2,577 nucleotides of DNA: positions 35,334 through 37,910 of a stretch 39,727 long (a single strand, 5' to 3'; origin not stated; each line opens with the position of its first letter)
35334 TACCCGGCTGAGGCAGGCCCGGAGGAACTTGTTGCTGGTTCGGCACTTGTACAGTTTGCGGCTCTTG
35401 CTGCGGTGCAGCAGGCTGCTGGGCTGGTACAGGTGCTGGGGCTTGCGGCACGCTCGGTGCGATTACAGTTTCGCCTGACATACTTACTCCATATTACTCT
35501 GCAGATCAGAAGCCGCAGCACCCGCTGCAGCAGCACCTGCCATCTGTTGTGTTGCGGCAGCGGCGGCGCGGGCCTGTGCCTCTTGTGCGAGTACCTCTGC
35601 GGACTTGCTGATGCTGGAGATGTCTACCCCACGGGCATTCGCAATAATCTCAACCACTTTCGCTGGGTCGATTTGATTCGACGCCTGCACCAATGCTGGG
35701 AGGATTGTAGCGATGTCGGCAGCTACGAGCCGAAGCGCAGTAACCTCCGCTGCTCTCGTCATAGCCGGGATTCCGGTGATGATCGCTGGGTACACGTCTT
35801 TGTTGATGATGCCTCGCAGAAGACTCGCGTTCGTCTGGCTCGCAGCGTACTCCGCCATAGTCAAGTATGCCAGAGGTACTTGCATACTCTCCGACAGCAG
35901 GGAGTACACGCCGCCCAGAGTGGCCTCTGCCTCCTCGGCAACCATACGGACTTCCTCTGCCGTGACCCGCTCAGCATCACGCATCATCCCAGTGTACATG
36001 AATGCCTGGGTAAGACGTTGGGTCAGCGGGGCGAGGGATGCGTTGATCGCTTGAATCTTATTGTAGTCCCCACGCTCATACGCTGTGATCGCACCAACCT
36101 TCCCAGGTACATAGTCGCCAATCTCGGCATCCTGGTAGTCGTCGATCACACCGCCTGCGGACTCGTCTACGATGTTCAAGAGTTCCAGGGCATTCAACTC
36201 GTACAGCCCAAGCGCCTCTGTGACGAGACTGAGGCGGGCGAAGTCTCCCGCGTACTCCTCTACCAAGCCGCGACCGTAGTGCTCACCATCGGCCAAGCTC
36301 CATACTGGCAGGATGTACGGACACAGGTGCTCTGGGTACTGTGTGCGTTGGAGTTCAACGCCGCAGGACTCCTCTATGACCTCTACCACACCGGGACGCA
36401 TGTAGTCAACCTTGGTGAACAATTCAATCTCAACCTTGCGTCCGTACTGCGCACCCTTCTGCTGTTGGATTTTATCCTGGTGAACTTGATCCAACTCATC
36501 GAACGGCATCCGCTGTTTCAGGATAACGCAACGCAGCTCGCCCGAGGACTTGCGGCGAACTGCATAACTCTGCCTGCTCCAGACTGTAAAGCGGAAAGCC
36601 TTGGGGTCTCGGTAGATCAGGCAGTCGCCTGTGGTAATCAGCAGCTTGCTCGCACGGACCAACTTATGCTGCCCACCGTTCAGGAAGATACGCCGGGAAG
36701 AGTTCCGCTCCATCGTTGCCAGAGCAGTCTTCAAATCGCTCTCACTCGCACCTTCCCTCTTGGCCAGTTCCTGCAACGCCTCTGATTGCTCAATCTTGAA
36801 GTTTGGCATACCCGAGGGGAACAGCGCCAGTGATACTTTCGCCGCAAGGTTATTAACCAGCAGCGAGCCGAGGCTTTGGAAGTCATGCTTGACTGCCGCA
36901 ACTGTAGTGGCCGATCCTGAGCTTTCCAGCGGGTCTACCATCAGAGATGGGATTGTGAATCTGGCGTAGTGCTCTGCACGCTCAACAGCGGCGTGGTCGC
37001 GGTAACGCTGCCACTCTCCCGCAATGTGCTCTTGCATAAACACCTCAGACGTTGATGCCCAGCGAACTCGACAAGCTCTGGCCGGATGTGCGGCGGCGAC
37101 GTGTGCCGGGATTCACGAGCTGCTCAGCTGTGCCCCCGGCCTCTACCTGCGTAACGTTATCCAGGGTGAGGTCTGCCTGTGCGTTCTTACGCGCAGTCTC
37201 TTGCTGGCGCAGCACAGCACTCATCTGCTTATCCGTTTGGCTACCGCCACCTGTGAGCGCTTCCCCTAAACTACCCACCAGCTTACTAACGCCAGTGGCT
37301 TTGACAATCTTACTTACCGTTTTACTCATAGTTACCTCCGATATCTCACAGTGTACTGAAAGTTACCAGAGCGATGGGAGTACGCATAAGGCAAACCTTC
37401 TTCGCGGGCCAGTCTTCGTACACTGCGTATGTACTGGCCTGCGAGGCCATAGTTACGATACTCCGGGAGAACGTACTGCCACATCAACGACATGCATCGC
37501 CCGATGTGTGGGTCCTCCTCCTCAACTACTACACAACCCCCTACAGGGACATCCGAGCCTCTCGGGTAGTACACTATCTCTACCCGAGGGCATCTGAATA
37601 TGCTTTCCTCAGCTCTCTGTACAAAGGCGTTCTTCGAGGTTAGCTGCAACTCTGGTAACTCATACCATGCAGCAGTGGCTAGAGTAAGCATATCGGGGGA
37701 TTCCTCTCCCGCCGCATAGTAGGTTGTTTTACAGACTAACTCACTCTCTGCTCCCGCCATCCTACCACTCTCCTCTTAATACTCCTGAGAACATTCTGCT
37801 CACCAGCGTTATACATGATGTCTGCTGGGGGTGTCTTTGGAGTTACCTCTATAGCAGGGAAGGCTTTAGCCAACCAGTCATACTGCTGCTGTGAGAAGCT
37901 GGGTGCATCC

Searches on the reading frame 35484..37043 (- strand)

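Call 53: search_protein_families(library=pfam, proteins=[window:35484-37043:-], max_evalue=0.001)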
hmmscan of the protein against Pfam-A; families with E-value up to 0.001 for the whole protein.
window:35484-37043:- (519 aa): 1 family
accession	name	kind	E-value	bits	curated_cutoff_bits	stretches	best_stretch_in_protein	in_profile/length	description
PF12236.14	Head-tail_con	-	6e-51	173.8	27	1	17-476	16-487/489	Bacteriophage head to tail connecting protein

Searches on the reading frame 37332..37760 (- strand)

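Call 53: search_protein_families(library=pfam, proteins=[window:37332-37760:-], max_evalue=0.001)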
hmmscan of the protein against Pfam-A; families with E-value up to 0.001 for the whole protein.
window:37332-37760:- (142 aa): 1 family
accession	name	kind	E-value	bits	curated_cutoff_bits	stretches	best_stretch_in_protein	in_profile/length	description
PF00583.31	Acetyltransf_1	-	0.00048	20.8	20.7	1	61-126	34-95/116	Acetyltransferase (GNAT) family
